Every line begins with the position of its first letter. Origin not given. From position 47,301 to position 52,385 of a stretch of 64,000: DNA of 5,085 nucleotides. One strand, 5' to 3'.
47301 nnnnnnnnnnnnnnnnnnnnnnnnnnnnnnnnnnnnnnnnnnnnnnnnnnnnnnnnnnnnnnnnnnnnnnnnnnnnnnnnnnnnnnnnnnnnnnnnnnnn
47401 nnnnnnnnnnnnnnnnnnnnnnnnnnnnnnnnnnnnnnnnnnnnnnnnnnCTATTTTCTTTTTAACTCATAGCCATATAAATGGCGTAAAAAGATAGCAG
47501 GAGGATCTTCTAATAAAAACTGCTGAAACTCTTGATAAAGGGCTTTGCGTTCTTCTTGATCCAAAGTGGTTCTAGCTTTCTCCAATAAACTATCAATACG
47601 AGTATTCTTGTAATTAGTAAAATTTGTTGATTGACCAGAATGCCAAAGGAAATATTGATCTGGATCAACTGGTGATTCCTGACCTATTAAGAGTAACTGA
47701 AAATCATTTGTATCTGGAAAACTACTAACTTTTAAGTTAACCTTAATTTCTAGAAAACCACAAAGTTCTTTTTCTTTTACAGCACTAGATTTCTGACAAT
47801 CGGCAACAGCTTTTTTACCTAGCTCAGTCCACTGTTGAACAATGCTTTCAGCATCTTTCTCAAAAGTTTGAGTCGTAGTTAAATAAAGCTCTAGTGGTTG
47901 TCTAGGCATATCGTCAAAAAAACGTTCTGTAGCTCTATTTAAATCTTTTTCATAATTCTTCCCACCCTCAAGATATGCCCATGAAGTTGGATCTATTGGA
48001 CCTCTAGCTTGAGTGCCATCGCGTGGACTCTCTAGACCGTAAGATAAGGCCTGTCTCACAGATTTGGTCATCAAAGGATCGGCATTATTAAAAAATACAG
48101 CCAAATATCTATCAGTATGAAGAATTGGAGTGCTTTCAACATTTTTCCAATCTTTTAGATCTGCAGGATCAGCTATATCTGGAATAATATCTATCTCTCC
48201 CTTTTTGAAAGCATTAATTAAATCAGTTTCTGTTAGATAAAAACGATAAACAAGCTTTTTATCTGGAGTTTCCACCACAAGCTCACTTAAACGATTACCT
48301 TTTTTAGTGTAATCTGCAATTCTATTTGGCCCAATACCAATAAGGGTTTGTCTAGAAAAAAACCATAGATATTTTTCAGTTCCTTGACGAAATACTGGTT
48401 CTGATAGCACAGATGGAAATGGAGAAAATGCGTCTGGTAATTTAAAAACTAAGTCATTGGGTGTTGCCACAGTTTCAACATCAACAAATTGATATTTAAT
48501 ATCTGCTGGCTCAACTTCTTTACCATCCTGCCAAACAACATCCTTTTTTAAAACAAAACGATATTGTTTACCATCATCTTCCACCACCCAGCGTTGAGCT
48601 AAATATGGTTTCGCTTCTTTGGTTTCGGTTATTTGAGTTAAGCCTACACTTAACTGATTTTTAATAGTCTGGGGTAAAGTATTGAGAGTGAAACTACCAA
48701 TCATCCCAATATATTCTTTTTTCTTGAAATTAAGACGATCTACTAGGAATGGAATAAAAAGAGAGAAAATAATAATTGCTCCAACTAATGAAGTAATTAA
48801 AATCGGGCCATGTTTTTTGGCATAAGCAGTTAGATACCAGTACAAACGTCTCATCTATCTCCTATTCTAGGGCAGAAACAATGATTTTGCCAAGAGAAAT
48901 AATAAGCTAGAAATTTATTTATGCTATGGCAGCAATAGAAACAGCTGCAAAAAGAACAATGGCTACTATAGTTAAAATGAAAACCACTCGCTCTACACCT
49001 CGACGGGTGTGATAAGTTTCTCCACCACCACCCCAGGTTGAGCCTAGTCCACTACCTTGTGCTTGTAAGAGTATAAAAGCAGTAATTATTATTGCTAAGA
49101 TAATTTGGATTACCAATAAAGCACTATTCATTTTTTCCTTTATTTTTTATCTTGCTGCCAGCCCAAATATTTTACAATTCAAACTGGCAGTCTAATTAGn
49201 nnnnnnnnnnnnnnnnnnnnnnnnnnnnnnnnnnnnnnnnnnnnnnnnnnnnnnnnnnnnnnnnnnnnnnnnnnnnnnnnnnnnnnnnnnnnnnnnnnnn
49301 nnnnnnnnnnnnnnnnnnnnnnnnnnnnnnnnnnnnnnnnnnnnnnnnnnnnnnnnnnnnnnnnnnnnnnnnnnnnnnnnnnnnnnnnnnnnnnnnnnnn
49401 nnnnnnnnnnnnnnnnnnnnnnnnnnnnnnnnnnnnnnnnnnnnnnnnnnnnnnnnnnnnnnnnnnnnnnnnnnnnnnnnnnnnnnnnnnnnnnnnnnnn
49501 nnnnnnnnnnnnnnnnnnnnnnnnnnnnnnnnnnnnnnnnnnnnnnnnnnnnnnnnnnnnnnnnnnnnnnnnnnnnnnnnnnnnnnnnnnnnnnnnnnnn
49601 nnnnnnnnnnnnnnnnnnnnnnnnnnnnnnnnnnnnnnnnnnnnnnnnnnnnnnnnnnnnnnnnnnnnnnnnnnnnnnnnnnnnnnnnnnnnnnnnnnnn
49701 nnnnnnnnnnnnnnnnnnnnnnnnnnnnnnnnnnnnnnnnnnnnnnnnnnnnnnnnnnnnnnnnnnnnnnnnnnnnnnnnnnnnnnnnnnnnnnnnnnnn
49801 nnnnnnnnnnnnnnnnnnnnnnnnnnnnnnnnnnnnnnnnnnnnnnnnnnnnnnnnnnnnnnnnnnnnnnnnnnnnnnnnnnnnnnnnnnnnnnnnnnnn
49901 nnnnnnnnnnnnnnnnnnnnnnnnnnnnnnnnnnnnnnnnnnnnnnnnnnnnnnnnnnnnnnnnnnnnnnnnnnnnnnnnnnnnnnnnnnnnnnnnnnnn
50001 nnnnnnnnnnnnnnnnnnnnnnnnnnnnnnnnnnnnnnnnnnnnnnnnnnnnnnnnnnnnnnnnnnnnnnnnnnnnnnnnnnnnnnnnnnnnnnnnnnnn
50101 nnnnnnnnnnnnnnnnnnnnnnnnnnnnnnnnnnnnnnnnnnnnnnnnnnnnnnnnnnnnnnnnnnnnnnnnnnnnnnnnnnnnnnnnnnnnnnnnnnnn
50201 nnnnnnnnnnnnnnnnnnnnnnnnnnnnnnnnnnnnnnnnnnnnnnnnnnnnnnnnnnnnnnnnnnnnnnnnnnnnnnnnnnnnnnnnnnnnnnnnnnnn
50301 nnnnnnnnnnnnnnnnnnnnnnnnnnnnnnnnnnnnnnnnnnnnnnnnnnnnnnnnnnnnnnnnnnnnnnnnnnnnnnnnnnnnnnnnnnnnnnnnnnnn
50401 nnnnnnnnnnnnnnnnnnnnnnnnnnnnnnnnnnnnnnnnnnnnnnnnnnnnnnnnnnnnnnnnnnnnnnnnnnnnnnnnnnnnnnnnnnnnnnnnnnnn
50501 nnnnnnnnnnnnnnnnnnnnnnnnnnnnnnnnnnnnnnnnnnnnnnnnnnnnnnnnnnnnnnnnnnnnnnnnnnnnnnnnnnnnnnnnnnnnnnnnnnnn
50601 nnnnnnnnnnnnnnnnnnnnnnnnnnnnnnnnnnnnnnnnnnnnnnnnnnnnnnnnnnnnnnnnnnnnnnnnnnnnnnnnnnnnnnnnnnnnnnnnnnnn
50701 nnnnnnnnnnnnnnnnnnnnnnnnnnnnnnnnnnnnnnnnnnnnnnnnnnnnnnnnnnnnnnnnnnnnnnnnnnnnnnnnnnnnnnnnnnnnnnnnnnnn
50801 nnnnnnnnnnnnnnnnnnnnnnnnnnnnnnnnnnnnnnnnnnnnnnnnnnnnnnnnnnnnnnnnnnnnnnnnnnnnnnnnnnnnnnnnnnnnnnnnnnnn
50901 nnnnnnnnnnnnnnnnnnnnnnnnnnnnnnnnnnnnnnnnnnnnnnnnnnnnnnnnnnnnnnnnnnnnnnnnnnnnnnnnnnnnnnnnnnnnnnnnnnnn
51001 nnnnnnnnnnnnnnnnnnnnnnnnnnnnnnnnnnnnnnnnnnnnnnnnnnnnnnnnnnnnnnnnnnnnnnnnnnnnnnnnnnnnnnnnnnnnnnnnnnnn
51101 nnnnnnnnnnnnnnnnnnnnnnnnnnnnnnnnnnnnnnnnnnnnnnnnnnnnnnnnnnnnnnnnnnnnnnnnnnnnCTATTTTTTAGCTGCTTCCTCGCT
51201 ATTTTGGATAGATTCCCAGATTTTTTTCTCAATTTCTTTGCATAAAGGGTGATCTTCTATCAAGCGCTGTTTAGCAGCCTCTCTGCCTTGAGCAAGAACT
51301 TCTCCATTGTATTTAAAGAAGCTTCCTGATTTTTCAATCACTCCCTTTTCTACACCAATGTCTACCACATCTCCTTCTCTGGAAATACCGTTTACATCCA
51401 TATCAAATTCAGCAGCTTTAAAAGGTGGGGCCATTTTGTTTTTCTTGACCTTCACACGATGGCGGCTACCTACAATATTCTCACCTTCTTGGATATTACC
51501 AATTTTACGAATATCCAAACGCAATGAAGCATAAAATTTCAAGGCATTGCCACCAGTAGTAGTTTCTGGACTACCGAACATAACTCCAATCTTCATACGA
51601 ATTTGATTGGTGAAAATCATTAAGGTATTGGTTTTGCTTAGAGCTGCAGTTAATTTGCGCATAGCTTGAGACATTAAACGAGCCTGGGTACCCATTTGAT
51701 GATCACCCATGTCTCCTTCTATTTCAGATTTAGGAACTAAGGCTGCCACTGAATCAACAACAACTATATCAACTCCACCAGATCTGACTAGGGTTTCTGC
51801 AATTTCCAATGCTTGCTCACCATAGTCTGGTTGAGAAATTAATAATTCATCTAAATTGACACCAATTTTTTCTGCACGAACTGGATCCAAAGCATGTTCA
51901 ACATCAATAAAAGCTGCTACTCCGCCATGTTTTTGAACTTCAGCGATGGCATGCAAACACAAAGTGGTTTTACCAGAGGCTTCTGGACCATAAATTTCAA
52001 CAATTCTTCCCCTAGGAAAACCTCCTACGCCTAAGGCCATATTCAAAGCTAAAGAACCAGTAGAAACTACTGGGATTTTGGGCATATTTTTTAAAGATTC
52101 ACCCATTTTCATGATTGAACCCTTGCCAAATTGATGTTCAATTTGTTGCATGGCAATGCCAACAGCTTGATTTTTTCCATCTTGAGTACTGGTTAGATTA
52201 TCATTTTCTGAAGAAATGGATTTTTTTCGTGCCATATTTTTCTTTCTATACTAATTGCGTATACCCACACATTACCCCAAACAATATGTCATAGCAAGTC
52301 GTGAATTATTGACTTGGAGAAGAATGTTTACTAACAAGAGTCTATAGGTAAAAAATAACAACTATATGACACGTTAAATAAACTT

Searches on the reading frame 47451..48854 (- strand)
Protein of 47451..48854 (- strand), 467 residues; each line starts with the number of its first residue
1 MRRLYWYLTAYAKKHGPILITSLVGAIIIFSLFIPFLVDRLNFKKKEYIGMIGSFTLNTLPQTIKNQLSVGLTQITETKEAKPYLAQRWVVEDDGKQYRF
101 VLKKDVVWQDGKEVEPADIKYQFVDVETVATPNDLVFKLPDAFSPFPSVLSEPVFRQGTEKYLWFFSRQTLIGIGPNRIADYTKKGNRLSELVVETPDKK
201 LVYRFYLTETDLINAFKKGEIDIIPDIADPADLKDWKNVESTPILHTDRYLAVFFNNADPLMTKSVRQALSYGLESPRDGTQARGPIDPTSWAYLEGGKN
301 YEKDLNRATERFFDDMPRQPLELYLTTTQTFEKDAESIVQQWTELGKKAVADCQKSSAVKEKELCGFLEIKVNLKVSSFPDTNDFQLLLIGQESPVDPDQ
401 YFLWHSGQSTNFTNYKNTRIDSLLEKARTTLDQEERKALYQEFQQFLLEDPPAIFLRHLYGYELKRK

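Call 43: find_related_loci(query=window:47451-48854:-, collection=metagenome_contigs, flank=10000)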
Query window:47451-48854:- (467 aa) in metagenome_contigs; peptide patterns used: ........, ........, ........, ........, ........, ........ (x = any residue, [..] = any of these).
237 stretches matched a pattern; 93 encode a relative of the query (tblastn E <= 1e-3); the best 80 are kept; 80 distinct loci.
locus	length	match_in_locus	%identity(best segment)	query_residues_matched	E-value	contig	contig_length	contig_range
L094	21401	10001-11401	83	1-467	0e+0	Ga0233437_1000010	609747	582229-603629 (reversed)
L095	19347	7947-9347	83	1-467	0e+0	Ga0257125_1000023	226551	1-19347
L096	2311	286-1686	81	1-467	0e+0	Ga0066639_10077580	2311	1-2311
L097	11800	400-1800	81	1-467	0e+0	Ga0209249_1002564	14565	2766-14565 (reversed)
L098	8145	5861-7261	81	1-467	0e+0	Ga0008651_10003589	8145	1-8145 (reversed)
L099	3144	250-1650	70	1-467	0e+0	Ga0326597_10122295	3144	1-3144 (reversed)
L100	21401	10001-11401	70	1-467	0e+0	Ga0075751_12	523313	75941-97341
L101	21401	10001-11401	66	1-467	0e+0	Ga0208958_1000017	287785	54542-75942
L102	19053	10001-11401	67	1-467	0e+0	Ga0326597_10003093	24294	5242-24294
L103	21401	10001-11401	62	1-467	0e+0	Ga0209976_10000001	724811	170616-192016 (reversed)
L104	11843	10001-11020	82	128-467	0e+0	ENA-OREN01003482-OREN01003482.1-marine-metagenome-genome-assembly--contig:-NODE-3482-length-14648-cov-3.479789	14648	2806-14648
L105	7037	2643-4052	55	1-467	0e+0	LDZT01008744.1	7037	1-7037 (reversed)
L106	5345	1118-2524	56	1-466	0e+0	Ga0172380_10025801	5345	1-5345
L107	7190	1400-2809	54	1-467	0e+0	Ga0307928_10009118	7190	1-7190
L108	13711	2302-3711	55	1-467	0e+0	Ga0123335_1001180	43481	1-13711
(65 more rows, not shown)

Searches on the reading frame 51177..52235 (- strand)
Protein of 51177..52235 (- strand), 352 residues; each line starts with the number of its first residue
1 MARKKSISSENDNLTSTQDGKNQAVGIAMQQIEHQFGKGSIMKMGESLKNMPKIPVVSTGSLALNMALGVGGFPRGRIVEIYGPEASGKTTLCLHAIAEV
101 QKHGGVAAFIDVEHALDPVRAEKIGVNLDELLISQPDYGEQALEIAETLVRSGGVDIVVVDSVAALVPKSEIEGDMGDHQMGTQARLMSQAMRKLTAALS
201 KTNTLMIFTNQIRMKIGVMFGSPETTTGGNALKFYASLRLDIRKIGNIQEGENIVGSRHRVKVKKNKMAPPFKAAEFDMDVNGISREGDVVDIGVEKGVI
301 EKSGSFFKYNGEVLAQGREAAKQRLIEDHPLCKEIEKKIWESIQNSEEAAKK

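Call 35: find_related_loci(query=window:51177-52235:-, collection=genome_contigs, flank=10000)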
Query window:51177-52235:- (352 aa) in genome_contigs; peptide patterns used: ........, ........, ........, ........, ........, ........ (x = any residue, [..] = any of these).
600 stretches matched a pattern (row limit reached: there are more); 593 encode a relative of the query (tblastn E <= 1e-3); the best 80 are kept; 80 distinct loci.
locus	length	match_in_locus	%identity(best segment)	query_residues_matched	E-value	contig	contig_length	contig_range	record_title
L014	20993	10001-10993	84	18-348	0e+0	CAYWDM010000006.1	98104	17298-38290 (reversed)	MAG TPA_asm: uncultured Pseudomonadales bacterium isolate SRP272421_co4_48 genome assembly, contig: NODE_219_length_9810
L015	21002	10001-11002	78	14-347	1e-179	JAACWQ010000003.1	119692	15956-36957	MAG: Candidatus Paceibacterota bacterium isolate CG_2015-01t_44_17 CG_2015-01t_curated_scaffold_32, whole genome shotgun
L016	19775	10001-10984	70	23-349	7e-155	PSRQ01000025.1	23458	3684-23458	MAG: Candidatus Cerribacteria bacterium 'Amazon FNV 2010 28 9' contig_75_807096_length_23458_multi_3_in_0_out_0, whole g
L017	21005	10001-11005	65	16-349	2e-151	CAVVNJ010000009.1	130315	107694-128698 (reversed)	MAG: Candidatus Woesebacteria bacterium isolate MFD05674.bin.2.125 genome assembly, contig: contig_35273, whole genome s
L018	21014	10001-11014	63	1-342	5e-142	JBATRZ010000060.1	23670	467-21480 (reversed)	MAG: Candidatus Saccharimonadales bacterium isolate MFD10470_ilm_asm_bin33 k127_87042, whole genome shotgun sequence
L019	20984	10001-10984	64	21-349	3e-139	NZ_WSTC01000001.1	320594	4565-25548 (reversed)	Paenibacillus sp. MMS18-CY102 1, whole genome shotgun sequence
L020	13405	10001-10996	63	20-352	1e-138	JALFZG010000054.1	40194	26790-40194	MAG: Bacteroidales bacterium isolate SUG1147 k141_305276, whole genome shotgun sequence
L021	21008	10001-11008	63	11-347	6e-139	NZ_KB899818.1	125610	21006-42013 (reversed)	Cohnella laeviribosi DSM 21336 F560DRAFT_scaffold00011.11, whole genome shotgun sequence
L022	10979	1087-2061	63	16-342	2e-138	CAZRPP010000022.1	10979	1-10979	MAG TPA_asm: uncultured Candidatus Saccharibacteria bacterium isolate SRP285395_co1_152 genome assembly, contig: NODE_99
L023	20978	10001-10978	63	21-347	2e-137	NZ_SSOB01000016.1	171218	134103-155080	Cohnella fermenti strain CC-MHH1044 contig016, whole genome shotgun sequence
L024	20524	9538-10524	63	12-339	6e-137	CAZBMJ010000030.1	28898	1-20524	MAG TPA_asm: uncultured Myxococcales bacterium isolate SRP286056_co1_508 genome assembly, contig: NODE_1817_length_28898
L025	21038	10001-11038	61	1-350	6e-137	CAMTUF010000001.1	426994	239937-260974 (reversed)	MAG: uncultured bacterium isolate G04_MAG_00029 genome assembly, contig: G04_MAG_00029_000000000002, whole genome shotgu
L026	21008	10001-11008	62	8-347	9e-137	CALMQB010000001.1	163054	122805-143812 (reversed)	MAG TPA_asm: uncultured Candidatus Saccharibacteria bacterium isolate SRR5676442_bin.3_CONCOCT_v1.1_MAG genome assembly,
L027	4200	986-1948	64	21-343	3e-139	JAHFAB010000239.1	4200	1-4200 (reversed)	MAG: Bacteriovoracaceae bacterium isolate nzgw165 NODE_20583_length_4201_cov_2.275980, whole genome shotgun sequence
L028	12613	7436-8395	65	23-343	1e-136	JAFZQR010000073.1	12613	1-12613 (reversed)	MAG: Bacteroidaceae bacterium isolate RGIG8010 Water_buffalos_Rumen-1__c670154, whole genome shotgun sequence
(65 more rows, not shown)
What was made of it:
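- Tried and rejected: The RecA scan of genome_contigs (call 35) mostly returned other phyla.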
